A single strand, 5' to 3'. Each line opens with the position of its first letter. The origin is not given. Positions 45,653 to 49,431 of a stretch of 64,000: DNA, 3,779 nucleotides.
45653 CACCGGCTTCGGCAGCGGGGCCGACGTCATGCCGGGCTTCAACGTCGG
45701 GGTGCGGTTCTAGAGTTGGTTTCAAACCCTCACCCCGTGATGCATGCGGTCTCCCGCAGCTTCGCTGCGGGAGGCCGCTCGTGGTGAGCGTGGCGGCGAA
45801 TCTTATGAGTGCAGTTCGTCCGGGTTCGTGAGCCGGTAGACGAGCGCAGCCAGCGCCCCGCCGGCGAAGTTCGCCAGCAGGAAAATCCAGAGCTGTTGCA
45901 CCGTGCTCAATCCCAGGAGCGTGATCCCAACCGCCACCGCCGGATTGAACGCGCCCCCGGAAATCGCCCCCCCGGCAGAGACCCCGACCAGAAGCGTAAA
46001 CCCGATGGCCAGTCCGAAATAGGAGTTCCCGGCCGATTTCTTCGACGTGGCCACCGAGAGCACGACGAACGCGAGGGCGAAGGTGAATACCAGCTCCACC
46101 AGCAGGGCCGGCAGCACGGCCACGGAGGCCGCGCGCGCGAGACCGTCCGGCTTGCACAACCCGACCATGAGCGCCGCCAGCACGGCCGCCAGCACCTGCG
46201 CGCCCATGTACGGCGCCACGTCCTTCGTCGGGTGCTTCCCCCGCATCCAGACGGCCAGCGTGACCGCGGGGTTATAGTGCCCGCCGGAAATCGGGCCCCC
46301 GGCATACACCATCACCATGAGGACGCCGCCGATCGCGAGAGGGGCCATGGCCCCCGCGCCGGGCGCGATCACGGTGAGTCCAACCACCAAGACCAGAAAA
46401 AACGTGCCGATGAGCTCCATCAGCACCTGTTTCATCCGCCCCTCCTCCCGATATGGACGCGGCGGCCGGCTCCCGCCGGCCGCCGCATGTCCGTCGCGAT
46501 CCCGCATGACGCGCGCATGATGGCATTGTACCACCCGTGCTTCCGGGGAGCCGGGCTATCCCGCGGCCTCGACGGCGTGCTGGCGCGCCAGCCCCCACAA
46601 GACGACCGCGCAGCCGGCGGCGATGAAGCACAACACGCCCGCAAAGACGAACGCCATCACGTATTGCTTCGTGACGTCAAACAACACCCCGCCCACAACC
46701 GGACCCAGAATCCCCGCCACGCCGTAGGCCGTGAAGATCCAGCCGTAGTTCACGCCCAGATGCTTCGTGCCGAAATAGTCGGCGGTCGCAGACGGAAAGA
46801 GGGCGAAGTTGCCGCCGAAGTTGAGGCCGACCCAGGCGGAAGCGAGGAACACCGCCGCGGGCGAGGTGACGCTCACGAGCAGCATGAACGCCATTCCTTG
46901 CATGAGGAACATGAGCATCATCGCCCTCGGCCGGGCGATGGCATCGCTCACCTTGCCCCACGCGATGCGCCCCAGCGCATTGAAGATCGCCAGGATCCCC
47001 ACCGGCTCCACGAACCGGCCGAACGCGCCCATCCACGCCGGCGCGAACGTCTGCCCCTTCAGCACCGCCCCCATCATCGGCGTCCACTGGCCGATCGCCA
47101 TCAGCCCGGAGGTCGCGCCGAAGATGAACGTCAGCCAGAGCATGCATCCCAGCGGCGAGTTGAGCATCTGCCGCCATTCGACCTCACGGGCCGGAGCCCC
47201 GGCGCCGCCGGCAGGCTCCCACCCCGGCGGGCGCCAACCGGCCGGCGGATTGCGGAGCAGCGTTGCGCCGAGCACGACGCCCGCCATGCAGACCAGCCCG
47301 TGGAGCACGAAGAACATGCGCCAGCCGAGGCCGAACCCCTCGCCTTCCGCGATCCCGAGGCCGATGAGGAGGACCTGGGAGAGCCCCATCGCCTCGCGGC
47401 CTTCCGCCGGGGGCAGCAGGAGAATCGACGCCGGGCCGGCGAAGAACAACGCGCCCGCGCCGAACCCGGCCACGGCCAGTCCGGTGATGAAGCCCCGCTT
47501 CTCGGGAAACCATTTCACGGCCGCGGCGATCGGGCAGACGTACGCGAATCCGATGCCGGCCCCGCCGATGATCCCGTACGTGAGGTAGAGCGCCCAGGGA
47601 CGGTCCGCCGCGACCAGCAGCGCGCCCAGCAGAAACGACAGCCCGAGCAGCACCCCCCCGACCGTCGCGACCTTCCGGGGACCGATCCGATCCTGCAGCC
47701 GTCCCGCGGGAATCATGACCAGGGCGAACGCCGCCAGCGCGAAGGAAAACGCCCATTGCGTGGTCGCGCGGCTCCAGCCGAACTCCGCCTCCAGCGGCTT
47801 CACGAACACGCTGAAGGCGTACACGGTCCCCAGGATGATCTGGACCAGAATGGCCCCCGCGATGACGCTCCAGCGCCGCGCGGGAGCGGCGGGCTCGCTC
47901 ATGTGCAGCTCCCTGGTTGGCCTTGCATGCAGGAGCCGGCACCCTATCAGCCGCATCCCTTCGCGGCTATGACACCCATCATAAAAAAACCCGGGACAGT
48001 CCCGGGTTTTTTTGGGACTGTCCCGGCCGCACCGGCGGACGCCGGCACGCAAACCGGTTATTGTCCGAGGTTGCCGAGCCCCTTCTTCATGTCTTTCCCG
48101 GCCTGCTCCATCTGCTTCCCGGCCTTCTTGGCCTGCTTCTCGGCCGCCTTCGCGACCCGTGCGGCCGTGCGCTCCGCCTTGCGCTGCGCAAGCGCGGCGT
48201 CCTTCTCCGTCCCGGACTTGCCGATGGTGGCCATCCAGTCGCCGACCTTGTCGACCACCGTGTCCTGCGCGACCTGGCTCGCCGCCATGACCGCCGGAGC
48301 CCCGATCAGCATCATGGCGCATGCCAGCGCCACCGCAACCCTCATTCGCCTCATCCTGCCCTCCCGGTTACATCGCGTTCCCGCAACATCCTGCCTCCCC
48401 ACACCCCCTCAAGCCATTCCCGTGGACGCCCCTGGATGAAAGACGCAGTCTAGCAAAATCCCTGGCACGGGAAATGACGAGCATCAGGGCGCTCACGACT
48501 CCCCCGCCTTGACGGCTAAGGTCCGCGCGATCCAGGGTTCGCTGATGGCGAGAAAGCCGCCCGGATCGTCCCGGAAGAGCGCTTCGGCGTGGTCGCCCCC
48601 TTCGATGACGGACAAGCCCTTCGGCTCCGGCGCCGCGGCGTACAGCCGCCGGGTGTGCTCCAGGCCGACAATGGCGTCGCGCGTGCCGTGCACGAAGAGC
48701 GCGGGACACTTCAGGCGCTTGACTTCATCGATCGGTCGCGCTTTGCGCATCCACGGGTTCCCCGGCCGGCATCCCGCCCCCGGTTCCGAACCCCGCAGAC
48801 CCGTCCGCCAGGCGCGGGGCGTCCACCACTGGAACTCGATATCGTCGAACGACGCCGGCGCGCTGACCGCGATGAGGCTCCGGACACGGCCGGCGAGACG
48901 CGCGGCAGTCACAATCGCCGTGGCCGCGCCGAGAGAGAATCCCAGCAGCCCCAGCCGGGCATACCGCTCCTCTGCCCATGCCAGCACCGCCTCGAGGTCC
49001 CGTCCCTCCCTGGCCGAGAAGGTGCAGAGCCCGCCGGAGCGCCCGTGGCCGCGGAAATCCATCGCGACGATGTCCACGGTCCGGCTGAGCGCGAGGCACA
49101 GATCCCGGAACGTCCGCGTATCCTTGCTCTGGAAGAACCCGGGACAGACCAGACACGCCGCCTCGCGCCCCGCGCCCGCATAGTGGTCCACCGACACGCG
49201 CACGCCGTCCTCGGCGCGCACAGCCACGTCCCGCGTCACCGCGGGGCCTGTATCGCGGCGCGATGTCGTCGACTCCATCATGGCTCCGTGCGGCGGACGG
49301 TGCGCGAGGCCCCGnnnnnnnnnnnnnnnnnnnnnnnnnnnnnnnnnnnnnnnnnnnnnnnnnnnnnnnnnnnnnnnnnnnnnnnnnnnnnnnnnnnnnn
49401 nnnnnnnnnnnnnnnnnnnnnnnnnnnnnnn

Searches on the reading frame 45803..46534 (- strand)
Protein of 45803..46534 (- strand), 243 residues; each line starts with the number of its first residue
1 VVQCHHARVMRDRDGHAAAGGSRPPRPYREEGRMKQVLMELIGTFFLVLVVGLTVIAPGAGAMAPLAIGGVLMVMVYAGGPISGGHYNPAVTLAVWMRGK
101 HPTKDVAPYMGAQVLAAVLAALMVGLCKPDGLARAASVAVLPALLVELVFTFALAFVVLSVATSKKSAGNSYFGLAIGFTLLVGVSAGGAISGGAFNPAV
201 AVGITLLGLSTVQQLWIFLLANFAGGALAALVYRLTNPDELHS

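Call 73: search_protein_families(library=pfam, proteins=[window:45803-46534:-], max_evalue=0.0001)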
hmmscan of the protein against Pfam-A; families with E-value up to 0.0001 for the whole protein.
window:45803-46534:- (243 aa): 1 family
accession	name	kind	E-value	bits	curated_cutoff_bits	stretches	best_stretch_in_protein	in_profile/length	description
PF00230.25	MIP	-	1.6e-32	113.5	25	1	33-233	7-222/222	Major intrinsic protein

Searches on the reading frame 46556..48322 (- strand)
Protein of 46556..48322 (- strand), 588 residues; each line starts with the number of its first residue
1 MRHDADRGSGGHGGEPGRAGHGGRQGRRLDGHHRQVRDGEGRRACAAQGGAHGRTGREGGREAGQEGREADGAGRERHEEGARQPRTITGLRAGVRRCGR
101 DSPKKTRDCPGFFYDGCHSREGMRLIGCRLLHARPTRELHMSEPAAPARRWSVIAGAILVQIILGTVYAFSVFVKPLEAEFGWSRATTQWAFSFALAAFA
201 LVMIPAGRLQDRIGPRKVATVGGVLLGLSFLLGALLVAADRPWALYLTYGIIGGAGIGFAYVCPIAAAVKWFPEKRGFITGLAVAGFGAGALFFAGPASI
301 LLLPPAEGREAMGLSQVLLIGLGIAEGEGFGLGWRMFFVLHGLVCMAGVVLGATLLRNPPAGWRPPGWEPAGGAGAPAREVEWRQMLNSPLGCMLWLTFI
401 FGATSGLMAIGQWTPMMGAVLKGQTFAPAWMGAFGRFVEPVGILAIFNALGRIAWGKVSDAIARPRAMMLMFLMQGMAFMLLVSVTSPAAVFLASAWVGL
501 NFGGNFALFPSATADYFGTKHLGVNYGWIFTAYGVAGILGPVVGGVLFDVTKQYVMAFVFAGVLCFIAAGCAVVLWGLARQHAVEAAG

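Call 52: search_protein_families(library=pfam, proteins=[window:46556-48322:-], max_evalue=0.0001)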
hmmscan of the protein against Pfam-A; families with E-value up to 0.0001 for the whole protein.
window:46556-48322:- (588 aa): 2 families
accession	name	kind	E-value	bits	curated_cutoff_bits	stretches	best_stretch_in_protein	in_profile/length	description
PF07690.21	MFS_1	-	1.7e-36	126.3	33.4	2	163-434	7-247/347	Major Facilitator Superfamily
PF06813.19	Nodulin-like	-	6.1e-05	23.1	24.7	1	150-291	1-144/250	Nodulin-like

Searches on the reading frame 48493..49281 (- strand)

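Call 73: search_protein_families(library=pfam, proteins=[window:48493-49281:-], max_evalue=0.0001)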
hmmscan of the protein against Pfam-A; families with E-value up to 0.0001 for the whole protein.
window:48493-49281:- (262 aa): 5 families
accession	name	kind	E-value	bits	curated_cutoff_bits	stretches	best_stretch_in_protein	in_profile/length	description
PF12146.15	Hydrolase_4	-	2e-14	53.9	27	1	41-147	5-114/239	Serine aminopeptidase, S33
PF02129.25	Peptidase_S15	-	5.6e-12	46.3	23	1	71-147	54-134/262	X-Pro dipeptidyl-peptidase (S15 family)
PF00561.26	Abhydrolase_1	-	4.9e-11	43.2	25.8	1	44-156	4-121/245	alpha/beta hydrolase fold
PF12697.13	Abhydrolase_6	-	3.7e-10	41.3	26.3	1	44-244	2-215/217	Alpha/beta hydrolase family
PF03959.19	FSH1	-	1.1e-06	29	21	1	96-220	89-189/211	Serine hydrolase (FSH1)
